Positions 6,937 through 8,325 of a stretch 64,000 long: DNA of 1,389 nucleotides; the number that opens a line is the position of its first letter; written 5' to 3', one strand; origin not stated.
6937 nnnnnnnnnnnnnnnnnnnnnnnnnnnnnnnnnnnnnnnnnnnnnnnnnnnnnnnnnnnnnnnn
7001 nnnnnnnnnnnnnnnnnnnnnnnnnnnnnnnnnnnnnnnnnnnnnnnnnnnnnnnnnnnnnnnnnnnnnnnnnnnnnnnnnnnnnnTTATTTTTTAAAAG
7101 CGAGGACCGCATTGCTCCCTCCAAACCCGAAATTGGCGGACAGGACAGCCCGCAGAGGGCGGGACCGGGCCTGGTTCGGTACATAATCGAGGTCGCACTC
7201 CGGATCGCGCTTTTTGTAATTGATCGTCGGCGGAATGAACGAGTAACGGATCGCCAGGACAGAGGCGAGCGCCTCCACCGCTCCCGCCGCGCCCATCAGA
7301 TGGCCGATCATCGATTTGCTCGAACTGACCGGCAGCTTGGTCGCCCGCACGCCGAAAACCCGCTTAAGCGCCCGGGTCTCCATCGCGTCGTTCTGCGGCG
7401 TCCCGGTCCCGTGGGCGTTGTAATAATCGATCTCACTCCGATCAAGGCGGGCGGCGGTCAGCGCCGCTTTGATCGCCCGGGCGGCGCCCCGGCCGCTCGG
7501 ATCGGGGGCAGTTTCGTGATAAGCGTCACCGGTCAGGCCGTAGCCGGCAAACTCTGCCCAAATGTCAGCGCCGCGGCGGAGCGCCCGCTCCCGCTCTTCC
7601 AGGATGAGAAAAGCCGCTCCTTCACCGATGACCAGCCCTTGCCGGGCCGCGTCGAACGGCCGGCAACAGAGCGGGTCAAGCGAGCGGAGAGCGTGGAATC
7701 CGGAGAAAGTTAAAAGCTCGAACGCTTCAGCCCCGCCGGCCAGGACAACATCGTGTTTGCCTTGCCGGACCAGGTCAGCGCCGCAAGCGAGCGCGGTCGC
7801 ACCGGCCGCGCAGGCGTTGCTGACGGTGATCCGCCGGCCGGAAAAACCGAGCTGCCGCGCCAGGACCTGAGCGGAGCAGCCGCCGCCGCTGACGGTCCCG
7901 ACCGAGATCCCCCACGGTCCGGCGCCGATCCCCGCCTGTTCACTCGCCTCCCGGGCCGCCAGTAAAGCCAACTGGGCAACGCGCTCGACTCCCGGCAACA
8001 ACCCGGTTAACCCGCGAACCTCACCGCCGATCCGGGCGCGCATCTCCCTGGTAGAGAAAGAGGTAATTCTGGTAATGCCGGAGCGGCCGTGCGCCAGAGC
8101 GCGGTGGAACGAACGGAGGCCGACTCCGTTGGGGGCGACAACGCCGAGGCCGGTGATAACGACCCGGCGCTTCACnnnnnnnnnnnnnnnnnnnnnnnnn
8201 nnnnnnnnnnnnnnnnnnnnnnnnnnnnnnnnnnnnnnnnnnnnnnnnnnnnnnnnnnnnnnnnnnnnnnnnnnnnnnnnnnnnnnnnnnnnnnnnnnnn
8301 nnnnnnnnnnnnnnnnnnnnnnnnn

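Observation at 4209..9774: YcaO + active KS + Cys-less half-KS (CLF-like) + ACP + KR + CgeB-like glycosyltransferase: candidate specialised-metabolite/lipid cluster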

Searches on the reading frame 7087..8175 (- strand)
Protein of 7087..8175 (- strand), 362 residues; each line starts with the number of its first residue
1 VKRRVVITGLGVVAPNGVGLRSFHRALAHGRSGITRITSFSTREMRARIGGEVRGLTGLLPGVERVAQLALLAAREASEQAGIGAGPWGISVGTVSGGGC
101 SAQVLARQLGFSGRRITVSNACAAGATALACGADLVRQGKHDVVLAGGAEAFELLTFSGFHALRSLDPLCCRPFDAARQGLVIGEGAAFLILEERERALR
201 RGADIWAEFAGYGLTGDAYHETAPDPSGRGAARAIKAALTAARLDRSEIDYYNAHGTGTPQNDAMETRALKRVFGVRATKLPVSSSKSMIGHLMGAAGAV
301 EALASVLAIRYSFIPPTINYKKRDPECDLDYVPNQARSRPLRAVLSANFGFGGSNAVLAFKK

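Call 4: search_protein_families(library=pfam, proteins=[window:7087-8175:-], max_evalue=0.01)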
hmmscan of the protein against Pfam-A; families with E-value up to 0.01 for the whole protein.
window:7087-8175:- (362 aa): 3 families
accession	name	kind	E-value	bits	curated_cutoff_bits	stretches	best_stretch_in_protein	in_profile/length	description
PF02801.28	Ketoacyl-synt_C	-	1.7e-38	131.7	20.8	1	207-320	2-118/119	Beta-ketoacyl synthase, C-terminal domain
PF00109.32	ketoacyl-synt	-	7.5e-26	91.7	20.8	2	104-198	156-252/252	Beta-ketoacyl synthase, N-terminal domain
PF00108.29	Thiolase_N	-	3e-05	23.9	26.4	1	92-151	50-114/260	Thiolase, N-terminal domain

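Call 5: search_protein_families(library=ncbifam, proteins=[window:7087-8175:-], max_evalue=0.01)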
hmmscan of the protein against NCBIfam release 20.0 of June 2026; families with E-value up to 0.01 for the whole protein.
window:7087-8175:- (362 aa): 42 families (the best 25 are shown)
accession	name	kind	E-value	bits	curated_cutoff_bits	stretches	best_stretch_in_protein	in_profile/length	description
TIGR03150.1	fabF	equivalog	1.9e-111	372.7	493.75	2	105-361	144-407/407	beta-ketoacyl-ACP synthase II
NF005589.0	PRK07314.1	subfamily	5.1e-108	361.5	387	2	104-362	146-411/413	beta-ketoacyl-ACP synthase II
NF004970.0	PRK06333.1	subfamily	1.2e-90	304.4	525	2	103-362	154-421/424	beta-ketoacyl-ACP synthase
NF005076.0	PRK06501.1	equivalog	1.6e-89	300.7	629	2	101-360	154-420/425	beta-ketoacyl-ACP synthase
NF006274.0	PRK08439.1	equivalog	2.3e-86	290.2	621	2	108-362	148-405/406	beta-ketoacyl-ACP synthase II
NF006618.0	PRK09185.1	subfamily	1.9e-77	261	407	1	100-361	139-391/394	beta-ketoacyl-ACP synthase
NF004618.0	PRK05952.1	equivalog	2e-72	244.2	455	1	101-361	126-381/384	beta-ketoacyl-ACP synthase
NF058662.1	cispenta_AmcF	equivalog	7.5e-72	242.4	325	1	5-361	2-368/369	cispentacin biosynthesis acyltransferase subunit AmcF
NF006434.0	PRK08722.1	equivalog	7.9e-71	239.1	759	2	104-362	146-413/414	beta-ketoacyl-ACP synthase II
NF006587.0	PRK09116.1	equivalog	7.2e-70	235.8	470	1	109-362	151-406/408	beta-ketoacyl-ACP synthase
NF005935.0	PRK07967.1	equivalog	1.2e-63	215.4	630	2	72-362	113-403/406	beta-ketoacyl-ACP synthase I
NF005916.1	PRK07910.1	equivalog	3.6e-61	207.3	560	1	113-361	162-416/418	KasA/KasB family beta-ketoacyl-ACP synthase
NF005490.0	PRK07103.1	equivalog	1.3e-59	202.3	445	2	104-361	151-411/414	polyketide beta-ketoacyl:acyl carrier protein synthase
NF045894.1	PKS_plus_SDR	equivalog_domain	9.2e-37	126.2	1740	1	105-356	156-420/1515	type I polyketide synthase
NF041183.1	Pks2_ls1_myc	equivalog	3.2e-28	97.2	2400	1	86-322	140-374/2086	sulfolipid-1 biosynthesis phthioceranic/hydroxyphthioceranic acid synthase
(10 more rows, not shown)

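Call 23: search_solved_structures(query=window:7087-8175:-, max_evalue=1e-20)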
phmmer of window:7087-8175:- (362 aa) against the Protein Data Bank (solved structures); distinct sequences matched with E-value up to 1e-20: 112 (the best 60 are shown).
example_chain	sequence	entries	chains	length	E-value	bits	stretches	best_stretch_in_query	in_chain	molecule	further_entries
9s5h_B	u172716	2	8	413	1.8e-86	293.9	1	106-362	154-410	3-oxoacyl-(Acyl-carrier-protein) synthase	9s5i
1e5m_A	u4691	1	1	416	1.5e-82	281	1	104-362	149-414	BETA KETOACYL ACYL CARRIER PROTEIN SYNTHASE II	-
1j3n_A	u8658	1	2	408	6.5e-81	275.6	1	100-362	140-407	3-oxoacyl-(acyl-carrier protein) synthase II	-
4ls5_A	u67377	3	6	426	1.3e-80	274.6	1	107-362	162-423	3-oxoacyl-[acyl-carrier-protein] synthase 2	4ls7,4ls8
4ls6_A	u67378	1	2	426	1.3e-80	274.6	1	108-362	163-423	3-oxoacyl-[acyl-carrier-protein] synthase 2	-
3o04_A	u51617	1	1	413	2.1e-80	273.9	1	103-362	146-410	beta-keto-acyl carrier protein synthase II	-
5sxo_A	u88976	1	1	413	2.9e-80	273.4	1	103-362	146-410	3-oxoacyl-[acyl-carrier-protein] synthase 2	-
4qav_A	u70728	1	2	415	9e-76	258.6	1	109-362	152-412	3-oxoacyl-[acyl-carrier-protein] synthase 2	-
2gqd_A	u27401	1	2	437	1.3e-75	258.1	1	107-362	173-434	3-oxoacyl-[acyl-carrier-protein] synthase 2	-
8z5c_A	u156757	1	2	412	1.7e-75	257.7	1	107-362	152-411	3-oxoacyl-[acyl-carrier-protein] synthase 2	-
8z5e_A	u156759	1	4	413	1.2e-74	255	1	107-362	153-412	3-oxoacyl-[acyl-carrier-protein] synthase 2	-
8z5d_A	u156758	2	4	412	1.4e-74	254.7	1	107-362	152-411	3-oxoacyl-[acyl-carrier-protein] synthase 2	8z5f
1b3n_A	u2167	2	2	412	1.9e-72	247.7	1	105-362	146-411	PROTEIN (KETOACYL ACYL CARRIER PROTEIN SYNTHASE 2) | BETA-KETOACYL ACP SYNTHASE II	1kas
6okg_A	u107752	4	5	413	2.1e-72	247.6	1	105-362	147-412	3-oxoacyl-[acyl-carrier-protein] synthase 2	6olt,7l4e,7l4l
2gfw_A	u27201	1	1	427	2.6e-72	247.3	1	105-362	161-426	3-oxoacyl-[acyl-carrier-protein] synthase 2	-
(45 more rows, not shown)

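Call 28: find_homologous_proteins(query=window:7087-8175:-, max_evalue=1e-60)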
Query window:7087-8175:- (362 aa): 7747 proteins with E <= 1e-60 among 8000 candidates; the best 120 are listed.
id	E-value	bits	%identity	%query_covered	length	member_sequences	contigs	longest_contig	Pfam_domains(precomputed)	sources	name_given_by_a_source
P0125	6.7e-203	692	100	88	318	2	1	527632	PF00109.33,PF00108.30,PF02801.29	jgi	jgi:3-oxoacyl-[acyl-carrier-protein] synthase II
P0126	4.2e-165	567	70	100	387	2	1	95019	PF00109.33,PF00108.30,PF02801.29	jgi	jgi:3-oxoacyl-[acyl-carrier-protein] synthase II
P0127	1.9e-155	536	67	100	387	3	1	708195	PF00109.33,PF00108.30,PF02801.29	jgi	-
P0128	1.6e-127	444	57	100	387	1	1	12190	PF00109.33,PF02801.29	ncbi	-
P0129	3.4e-127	443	55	100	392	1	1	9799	PF00109.33,PF00108.30,PF02801.29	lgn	-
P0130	1.6e-126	440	56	100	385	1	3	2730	PF00109.33,PF02801.29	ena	-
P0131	8.2e-122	425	58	100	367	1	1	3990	PF00109.33,PF02801.29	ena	-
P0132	1.1e-120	421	54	100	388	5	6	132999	PF00109.33,PF02801.29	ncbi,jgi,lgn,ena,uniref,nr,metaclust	ncbi:hypothetical protein A2625_07580 [candidate division WOR-1 bacterium RIFCSPHIGHO2_01_FULL_53_15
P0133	4.8e-100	353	47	99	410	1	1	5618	PF00109.33,PF00108.30,PF02801.29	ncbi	-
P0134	7.4e-99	349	46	99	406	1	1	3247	PF00109.33,PF00108.30,PF02801.29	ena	-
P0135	2.8e-98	348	46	100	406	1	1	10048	PF00109.33,PF00108.30,PF02801.29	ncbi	-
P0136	1.2e-97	346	-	-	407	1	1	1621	PF00109.33,PF00108.30,PF02801.29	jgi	jgi:3-oxoacyl-[acyl-carrier-protein] synthase II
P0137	1.3e-97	345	46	99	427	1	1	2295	PF00109.33,PF00108.30,PF02801.29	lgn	-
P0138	7.3e-97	343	46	100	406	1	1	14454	PF00109.33,PF00108.30,PF02801.29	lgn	-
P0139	1.6e-96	342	44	99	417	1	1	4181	PF00109.33,PF02801.29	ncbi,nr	ncbi:MAG TPA: beta-ketoacyl-[acyl-carrier-protein] synthase family protein [Candidatus Omnitrophota 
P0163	9.1e-95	336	45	99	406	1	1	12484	PF00109.33,PF00108.30,PF02801.29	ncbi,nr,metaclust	ncbi:MAG: hypothetical protein AMJ94_09755 [Deltaproteobacteria bacterium SM23_61]|nr:MAG: hypotheti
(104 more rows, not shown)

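Call 29: find_encoding_contigs(protein=P0132, flank=10000, max_places=3)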
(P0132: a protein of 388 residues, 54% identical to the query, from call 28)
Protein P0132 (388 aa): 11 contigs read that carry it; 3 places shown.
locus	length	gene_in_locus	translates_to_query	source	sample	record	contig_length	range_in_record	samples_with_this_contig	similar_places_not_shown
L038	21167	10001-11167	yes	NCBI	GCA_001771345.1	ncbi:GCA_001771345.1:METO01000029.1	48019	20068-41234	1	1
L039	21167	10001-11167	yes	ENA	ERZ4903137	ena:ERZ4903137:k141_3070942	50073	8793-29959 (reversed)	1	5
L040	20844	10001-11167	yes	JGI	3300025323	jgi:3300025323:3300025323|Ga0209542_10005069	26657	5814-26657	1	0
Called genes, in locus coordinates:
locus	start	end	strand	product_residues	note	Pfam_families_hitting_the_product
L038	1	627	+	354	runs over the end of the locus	PF00535:Glycos_transf_2, PF10111:Glyco_tranf_2_2 (weak), PF13432:TPR_16 (faint), PF23914:TPR_CcmH_CycH (faint), PF09976:TPR_21 (weak), PF13181:TPR_8 (faint), PF07719:TPR_2 (faint), PF13428:TPR_14 (faint), +1 more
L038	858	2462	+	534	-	-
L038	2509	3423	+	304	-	-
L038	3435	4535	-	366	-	PF20706:GT4-conflict, PF00534:Glycos_transf_1, PF13692:Glyco_trans_1_4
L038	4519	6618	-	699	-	PF13432:TPR_16 (weak), PF23914:TPR_CcmH_CycH, PF13424:TPR_12 (weak), PF14559:TPR_19, PF13414:TPR_11 (weak), PF00515:TPR_1 (weak), PF13424:TPR_12, PF01075:Glyco_transf_9, +23 more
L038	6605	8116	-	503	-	PF07719:TPR_2 (faint), PF13174:TPR_6 (faint), PF13371:TPR_9 (faint), PF13374:TPR_10 (faint), PF00515:TPR_1 (weak), PF13431:TPR_17 (weak), PF23914:TPR_CcmH_CycH (weak), PF13414:TPR_11 (weak), +9 more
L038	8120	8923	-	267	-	PF01553:Acyltransferase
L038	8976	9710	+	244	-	PF00106:adh_short, PF08659:KR, PF13561:adh_short_C2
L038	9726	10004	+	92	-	PF00550:PP-binding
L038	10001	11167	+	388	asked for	PF00109:ketoacyl-synt, PF02801:Ketoacyl-synt_C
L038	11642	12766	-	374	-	PF13439:Glyco_transf_4, PF00534:Glycos_transf_1, PF13692:Glyco_trans_1_4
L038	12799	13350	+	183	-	PF13641:Glyco_tranf_2_3 (weak), PF00535:Glycos_transf_2, PF10111:Glyco_tranf_2_2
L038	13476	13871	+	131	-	-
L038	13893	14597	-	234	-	PF00977:His_biosynth, PF05690:ThiG (faint), PF01207:Dus (weak), PF03060:NMO (faint), PF02581:TMP-TENI (faint)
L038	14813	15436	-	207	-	PF00117:GATase, PF01174:SNO (faint), PF07722:Peptidase_C26 (faint)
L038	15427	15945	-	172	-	PF04480:DUF559, PF18741:MTES_1575 (weak)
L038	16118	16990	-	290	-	PF00480:ROK, PF01869:BcrAD_BadFG (faint)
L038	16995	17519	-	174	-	PF19502:DUF6036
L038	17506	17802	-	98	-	-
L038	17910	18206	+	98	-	PF00166:Cpn10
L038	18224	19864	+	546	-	PF00118:Cpn60_TCP1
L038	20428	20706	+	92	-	-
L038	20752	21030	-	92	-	PF05016:ParE_toxin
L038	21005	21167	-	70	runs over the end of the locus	-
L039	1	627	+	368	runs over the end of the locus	PF00535:Glycos_transf_2, PF10111:Glyco_tranf_2_2 (weak), PF13432:TPR_16 (faint), PF09976:TPR_21 (weak), PF23914:TPR_CcmH_CycH (faint), PF13181:TPR_8 (faint), PF07719:TPR_2 (faint), PF13428:TPR_14 (faint), +1 more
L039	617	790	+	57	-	-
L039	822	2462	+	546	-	-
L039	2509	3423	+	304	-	-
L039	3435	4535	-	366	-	PF20706:GT4-conflict, PF00534:Glycos_transf_1, PF13692:Glyco_trans_1_4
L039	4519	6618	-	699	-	PF13432:TPR_16 (weak), PF23914:TPR_CcmH_CycH, PF13424:TPR_12 (weak), PF14559:TPR_19, PF13414:TPR_11 (weak), PF00515:TPR_1 (weak), PF13424:TPR_12, PF01075:Glyco_transf_9, +23 more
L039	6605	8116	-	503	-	PF07719:TPR_2 (faint), PF13174:TPR_6 (faint), PF13371:TPR_9 (faint), PF13374:TPR_10 (faint), PF00515:TPR_1 (weak), PF13431:TPR_17 (weak), PF23914:TPR_CcmH_CycH (weak), PF13414:TPR_11 (weak), +9 more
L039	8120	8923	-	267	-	PF01553:Acyltransferase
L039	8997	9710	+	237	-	PF00106:adh_short, PF08659:KR, PF13561:adh_short_C2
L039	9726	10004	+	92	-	PF00550:PP-binding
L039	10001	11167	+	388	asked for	PF00109:ketoacyl-synt, PF02801:Ketoacyl-synt_C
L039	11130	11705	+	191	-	PF00109:ketoacyl-synt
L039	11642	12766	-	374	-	PF13439:Glyco_transf_4, PF00534:Glycos_transf_1, PF13692:Glyco_trans_1_4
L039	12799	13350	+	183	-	PF13641:Glyco_tranf_2_3 (weak), PF00535:Glycos_transf_2, PF10111:Glyco_tranf_2_2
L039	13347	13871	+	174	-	-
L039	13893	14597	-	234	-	PF00977:His_biosynth, PF05690:ThiG (faint), PF01207:Dus (weak), PF03060:NMO (faint), PF02581:TMP-TENI (faint)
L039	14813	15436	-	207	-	PF00117:GATase, PF01174:SNO (faint), PF07722:Peptidase_C26 (faint)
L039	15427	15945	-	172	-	PF04480:DUF559, PF18741:MTES_1575 (weak)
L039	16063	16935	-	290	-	PF00480:ROK, PF01869:BcrAD_BadFG (faint)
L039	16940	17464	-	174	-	PF19502:DUF6036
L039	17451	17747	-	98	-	-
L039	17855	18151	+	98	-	PF00166:Cpn10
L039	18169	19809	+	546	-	PF00118:Cpn60_TCP1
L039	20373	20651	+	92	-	-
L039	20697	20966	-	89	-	PF05016:ParE_toxin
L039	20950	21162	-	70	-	-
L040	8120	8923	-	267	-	PF01553:Acyltransferase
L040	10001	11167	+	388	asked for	PF00109:ketoacyl-synt, PF02801:Ketoacyl-synt_C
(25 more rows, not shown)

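Call 30: find_encoding_contigs(protein=P0128, flank=10000, max_places=2)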
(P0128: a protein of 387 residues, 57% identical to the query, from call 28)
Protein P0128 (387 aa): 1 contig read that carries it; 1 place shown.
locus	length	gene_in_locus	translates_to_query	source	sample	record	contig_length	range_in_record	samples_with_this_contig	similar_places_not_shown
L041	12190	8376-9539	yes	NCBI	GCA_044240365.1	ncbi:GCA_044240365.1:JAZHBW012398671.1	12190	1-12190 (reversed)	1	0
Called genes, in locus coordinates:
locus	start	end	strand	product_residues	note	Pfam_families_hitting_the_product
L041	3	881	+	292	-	?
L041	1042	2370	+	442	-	PF02310:B12-binding, PF04055:Radical_SAM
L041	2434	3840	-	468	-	PF13489:Methyltransf_23 (weak), PF13649:Methyltransf_25, PF13847:Methyltransf_31, PF08241:Methyltransf_11, PF08242:Methyltransf_12 (faint)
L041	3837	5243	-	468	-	-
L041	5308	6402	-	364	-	PF01636:APH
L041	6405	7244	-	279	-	PF01553:Acyltransferase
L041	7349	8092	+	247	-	PF00106:adh_short, PF08659:KR, PF13561:adh_short_C2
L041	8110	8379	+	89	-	PF00550:PP-binding (weak)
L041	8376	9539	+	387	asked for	PF00109:ketoacyl-synt, PF02801:Ketoacyl-synt_C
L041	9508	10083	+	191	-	PF00109:ketoacyl-synt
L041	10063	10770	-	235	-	PF00977:His_biosynth, PF01207:Dus (weak), PF05690:ThiG (faint), PF02581:TMP-TENI (faint), PF04309:G3P_antiterm (faint)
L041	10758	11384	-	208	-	PF00117:GATase, PF07685:GATase_3 (weak), PF01174:SNO (faint), PF07722:Peptidase_C26 (faint)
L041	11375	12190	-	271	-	?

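Call 31: find_encoding_contigs(protein=P0129, flank=10000, max_places=2)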
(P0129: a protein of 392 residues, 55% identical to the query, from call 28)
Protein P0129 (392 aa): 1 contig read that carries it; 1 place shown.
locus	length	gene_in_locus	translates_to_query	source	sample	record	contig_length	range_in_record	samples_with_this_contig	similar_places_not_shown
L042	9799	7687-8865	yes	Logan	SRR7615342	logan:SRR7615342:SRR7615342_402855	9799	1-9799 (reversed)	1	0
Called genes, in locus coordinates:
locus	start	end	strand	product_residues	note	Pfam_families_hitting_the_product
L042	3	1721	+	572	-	?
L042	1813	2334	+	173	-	-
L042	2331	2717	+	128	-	-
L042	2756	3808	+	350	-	PF00535:Glycos_transf_2, PF10111:Glyco_tranf_2_2 (weak), PF13428:TPR_14 (faint), PF13432:TPR_16 (weak), PF13431:TPR_17 (weak), PF00515:TPR_1 (weak), PF07719:TPR_2 (weak), PF14559:TPR_19 (weak), +5 more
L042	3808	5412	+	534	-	-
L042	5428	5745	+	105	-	-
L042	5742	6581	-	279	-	PF01553:Acyltransferase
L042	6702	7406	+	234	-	PF00106:adh_short, PF01370:Epimerase (weak), PF08659:KR, PF13460:NAD_binding_10 (weak), PF13561:adh_short_C2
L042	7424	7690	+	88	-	PF00550:PP-binding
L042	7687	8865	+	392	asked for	PF00109:ketoacyl-synt, PF00108:Thiolase_N (faint), PF02801:Ketoacyl-synt_C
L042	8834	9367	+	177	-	PF00109:ketoacyl-synt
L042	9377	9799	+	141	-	?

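Call 43: find_encoding_contigs(protein=P0163, flank=8000, max_places=1)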
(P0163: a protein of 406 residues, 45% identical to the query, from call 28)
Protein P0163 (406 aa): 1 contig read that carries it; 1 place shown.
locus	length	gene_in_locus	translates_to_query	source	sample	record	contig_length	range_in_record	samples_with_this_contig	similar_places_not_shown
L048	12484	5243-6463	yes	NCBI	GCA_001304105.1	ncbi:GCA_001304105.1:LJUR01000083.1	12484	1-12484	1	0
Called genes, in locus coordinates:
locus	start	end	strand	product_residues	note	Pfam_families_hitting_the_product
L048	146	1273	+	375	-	-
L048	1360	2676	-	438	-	PF02310:B12-binding, PF04055:Radical_SAM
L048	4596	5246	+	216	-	PF03548:LolA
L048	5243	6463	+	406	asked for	PF00109:ketoacyl-synt, PF00108:Thiolase_N (weak), PF02801:Ketoacyl-synt_C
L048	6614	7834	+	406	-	PF00109:ketoacyl-synt, PF13723:Ketoacyl-synt_2 (weak), PF02801:Ketoacyl-synt_C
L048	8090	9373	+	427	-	PF02310:B12-binding (weak), PF04055:Radical_SAM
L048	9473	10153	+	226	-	PF02965:Met_synt_B12 (faint)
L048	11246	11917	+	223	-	PF00753:Lactamase_B, PF19583:ODP, PF12706:Lactamase_B_2 (weak)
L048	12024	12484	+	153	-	PF02771:Acyl-CoA_dh_N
